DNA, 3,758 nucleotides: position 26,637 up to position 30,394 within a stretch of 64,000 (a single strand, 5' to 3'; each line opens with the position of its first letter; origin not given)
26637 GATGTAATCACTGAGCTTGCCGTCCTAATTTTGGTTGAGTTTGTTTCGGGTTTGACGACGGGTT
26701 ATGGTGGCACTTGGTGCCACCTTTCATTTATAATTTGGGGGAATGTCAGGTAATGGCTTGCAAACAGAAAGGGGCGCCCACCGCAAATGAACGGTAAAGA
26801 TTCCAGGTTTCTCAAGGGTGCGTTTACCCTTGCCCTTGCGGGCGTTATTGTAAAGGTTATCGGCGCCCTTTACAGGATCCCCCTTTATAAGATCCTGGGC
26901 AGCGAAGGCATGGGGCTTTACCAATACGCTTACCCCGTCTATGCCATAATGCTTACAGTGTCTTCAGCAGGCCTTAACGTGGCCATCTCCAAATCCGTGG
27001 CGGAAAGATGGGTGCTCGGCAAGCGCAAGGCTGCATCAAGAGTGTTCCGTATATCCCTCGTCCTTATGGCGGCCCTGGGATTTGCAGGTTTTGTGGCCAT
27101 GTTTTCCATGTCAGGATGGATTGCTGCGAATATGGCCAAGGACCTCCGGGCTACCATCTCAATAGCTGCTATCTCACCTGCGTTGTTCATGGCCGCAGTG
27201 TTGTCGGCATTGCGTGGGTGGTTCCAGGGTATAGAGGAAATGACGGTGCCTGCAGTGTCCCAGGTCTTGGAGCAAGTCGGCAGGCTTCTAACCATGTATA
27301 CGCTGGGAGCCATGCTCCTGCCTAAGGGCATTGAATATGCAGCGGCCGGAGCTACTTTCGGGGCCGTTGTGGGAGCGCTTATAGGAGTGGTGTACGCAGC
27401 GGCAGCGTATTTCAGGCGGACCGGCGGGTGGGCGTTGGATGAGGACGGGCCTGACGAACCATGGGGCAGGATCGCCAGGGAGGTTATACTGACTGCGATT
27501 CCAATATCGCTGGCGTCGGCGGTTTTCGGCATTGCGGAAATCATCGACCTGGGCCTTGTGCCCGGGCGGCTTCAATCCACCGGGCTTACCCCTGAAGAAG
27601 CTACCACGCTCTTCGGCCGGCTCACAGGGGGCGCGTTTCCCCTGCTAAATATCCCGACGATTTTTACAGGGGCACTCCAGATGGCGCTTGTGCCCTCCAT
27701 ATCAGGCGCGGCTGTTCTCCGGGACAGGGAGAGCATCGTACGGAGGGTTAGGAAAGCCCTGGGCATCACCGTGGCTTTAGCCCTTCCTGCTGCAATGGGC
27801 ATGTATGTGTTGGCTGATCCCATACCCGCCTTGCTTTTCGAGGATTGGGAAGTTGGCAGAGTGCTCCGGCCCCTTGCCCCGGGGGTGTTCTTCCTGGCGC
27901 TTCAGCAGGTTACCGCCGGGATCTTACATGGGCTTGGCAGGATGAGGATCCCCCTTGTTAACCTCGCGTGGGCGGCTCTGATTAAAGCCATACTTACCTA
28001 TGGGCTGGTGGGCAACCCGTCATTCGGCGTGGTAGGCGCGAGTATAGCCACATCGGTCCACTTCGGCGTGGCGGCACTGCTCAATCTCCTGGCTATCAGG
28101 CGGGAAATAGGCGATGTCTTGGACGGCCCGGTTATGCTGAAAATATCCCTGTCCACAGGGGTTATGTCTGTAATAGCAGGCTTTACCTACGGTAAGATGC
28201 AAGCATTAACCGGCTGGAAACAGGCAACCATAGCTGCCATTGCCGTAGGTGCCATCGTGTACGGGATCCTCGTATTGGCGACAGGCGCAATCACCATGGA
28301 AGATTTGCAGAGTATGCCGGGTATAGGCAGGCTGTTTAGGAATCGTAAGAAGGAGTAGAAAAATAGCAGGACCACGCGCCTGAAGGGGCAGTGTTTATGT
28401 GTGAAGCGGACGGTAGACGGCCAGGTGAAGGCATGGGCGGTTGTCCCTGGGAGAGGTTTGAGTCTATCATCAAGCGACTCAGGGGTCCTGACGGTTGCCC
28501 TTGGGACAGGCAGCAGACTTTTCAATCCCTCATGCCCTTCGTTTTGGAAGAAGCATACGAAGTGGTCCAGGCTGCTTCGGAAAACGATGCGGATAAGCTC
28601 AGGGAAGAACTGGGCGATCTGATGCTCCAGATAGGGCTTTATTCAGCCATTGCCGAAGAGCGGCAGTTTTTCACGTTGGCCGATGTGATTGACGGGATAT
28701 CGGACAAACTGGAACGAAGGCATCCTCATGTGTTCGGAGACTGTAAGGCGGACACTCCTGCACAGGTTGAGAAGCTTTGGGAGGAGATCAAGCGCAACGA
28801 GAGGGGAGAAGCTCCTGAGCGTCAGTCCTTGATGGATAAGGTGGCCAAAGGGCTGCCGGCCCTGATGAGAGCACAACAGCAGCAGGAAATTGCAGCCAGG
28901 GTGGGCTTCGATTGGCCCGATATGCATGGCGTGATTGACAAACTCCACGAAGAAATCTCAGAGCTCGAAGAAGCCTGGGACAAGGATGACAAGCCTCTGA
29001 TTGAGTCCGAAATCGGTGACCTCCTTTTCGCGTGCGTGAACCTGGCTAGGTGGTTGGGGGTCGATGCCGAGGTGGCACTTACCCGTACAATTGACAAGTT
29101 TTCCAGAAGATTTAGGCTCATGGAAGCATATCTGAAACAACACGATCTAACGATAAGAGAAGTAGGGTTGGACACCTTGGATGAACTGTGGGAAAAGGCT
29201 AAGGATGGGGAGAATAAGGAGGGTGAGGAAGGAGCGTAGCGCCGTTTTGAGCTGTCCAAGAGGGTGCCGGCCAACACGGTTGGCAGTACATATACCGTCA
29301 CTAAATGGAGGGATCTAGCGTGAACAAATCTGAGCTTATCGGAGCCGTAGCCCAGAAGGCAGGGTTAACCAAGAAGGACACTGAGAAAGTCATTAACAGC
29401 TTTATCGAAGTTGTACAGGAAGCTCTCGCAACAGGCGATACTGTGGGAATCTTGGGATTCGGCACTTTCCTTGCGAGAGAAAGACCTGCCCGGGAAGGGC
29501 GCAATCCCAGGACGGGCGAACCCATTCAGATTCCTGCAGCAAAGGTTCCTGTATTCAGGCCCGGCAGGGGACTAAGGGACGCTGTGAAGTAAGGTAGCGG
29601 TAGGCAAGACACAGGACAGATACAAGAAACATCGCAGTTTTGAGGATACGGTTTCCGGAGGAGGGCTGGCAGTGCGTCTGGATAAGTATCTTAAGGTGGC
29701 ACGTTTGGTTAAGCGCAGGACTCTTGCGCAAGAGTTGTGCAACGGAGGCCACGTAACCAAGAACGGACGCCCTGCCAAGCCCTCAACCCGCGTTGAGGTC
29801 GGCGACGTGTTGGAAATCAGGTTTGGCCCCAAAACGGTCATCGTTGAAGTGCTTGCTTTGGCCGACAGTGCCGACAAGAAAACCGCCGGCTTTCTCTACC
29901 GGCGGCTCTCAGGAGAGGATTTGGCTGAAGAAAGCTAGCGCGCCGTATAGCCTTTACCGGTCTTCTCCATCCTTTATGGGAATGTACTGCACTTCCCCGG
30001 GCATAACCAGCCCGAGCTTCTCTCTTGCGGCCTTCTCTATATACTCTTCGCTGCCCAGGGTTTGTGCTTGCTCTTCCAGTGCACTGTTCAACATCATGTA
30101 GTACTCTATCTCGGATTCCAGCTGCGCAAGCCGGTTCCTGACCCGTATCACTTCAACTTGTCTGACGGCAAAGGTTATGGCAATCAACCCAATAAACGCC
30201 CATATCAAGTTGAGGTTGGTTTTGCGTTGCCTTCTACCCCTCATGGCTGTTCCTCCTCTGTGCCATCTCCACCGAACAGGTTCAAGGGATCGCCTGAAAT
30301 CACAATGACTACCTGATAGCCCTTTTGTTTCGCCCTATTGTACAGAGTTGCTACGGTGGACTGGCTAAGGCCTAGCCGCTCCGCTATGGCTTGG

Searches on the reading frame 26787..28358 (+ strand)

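Call 8: search_protein_families(library=pfam, proteins=[window:26787-28358:+], max_evalue=0.01)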
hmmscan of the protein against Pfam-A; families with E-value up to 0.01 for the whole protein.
window:26787-28358:+ (523 aa): 3 families
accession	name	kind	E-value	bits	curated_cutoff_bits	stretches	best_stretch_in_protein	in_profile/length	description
PF01943.22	Polysacc_synt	-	6.5e-26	91.8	28.2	1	9-306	2-271/274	Polysaccharide biosynthesis protein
PF03023.19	MurJ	-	3.2e-16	59.4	27.4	1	85-475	58-437/451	Lipid II flippase MurJ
PF01554.23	MatE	-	7.5e-12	45.7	24.9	2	283-405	34-160/161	MatE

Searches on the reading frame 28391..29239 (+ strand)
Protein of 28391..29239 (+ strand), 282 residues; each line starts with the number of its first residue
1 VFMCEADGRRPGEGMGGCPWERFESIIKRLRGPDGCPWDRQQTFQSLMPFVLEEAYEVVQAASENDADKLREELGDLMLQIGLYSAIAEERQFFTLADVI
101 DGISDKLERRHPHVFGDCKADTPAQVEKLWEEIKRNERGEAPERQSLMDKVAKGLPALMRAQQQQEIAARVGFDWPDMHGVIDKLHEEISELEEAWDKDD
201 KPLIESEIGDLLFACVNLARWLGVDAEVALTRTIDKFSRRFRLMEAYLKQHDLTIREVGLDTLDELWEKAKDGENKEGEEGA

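Call 8: search_protein_families(library=pfam, proteins=[window:28391-29239:+], max_evalue=0.01)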
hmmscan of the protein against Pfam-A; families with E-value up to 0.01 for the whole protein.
window:28391-29239:+ (282 aa): 5 families
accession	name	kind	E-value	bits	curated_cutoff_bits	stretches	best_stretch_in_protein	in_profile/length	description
PF03819.22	MazG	-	8.9e-36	122.5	22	2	42-115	1-74/74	MazG nucleotide pyrophosphohydrolase domain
PF01503.22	PRA-PH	-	2.5e-10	41.1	21.3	2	181-227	30-76/86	Phosphoribosyl-ATP pyrophosphohydrolase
PF12643.12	MazG-like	-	3.1e-05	24.6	27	1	187-239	17-68/85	MazG-like family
PF01322.25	Cytochrom_C_2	-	0.0036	18.7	26.5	0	38-77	70-109/121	Cytochrome C'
PF14357.11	DUF4404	-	0.0042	18.2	27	0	57-114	13-67/83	Domain of unknown function (DUF4404)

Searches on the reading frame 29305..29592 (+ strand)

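Call 8: search_protein_families(library=pfam, proteins=[window:29305-29592:+], max_evalue=0.01)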
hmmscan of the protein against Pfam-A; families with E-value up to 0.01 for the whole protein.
window:29305-29592:+ (95 aa): 5 families
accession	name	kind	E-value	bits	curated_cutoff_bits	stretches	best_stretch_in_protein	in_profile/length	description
PF00216.26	Bac_DNA_binding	-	1e-33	115.8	22.4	1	6-95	1-90/90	Bacterial DNA-binding protein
PF18291.6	HU-HIG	-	9.9e-06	26.1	26.2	1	5-94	31-118/125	HU domain fused to wHTH, Ig, or Glycine-rich motif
PF14908.11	HU-CCDC81_euk_1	-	0.0029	18.1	26.1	1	20-58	18-56/89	CCDC81 eukaryotic HU domain 1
PF18289.6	HU-CCDC81_euk_2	-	0.0047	17.4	26.1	1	14-60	9-57/75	CCDC81 eukaryotic HU domain 2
PF18175.6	HU-CCDC81_bac_2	-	0.0079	16.5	35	0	11-57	3-49/70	CCDC81-like prokaryotic HU domain 2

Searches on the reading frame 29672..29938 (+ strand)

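Call 8: search_protein_families(library=pfam, proteins=[window:29672-29938:+], max_evalue=0.01)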
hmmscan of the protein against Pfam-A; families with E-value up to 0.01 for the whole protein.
window:29672-29938:+ (88 aa): 1 family
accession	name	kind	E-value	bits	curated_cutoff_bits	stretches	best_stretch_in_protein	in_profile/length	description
PF01479.30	S4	-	5.8e-14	52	22.8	1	1-47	1-48/48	S4 domain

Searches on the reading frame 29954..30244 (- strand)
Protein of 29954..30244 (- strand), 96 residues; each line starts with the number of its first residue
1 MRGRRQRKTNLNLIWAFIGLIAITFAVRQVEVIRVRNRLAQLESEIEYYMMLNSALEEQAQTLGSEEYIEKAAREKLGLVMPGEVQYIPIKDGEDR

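Call 8: search_protein_families(library=pfam, proteins=[window:29954-30244:-], max_evalue=0.01)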
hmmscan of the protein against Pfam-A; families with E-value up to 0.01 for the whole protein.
window:29954-30244:- (96 aa): 1 family
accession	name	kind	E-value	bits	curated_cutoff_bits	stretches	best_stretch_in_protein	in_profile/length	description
PF04977.20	DivIC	-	3.4e-13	49.6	28.9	1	16-90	3-78/80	Septum formation initiator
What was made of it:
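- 29954..30244 (-): divIC (septum formation initiator). Its ATG overlaps the HTH stop codon (ATGA). Pfam DivIC 3.4e-13 (call 8).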

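Call 9: search_protein_families(library=ncbifam, proteins=[window:29954-30244:-], max_evalue=0.01)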
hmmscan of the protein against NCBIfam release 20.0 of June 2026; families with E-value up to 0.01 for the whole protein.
window:29954-30244:- (96 aa): 2 families
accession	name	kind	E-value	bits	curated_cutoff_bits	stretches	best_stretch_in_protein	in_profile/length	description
TIGR02209.1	ftsL_broad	equivalog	9.1e-06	25.5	42.45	1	14-83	8-77/85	cell division protein FtsL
NF002058.0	PRK00888.1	equivalog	0.004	17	101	0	31-92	28-90/111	cell division protein FtsB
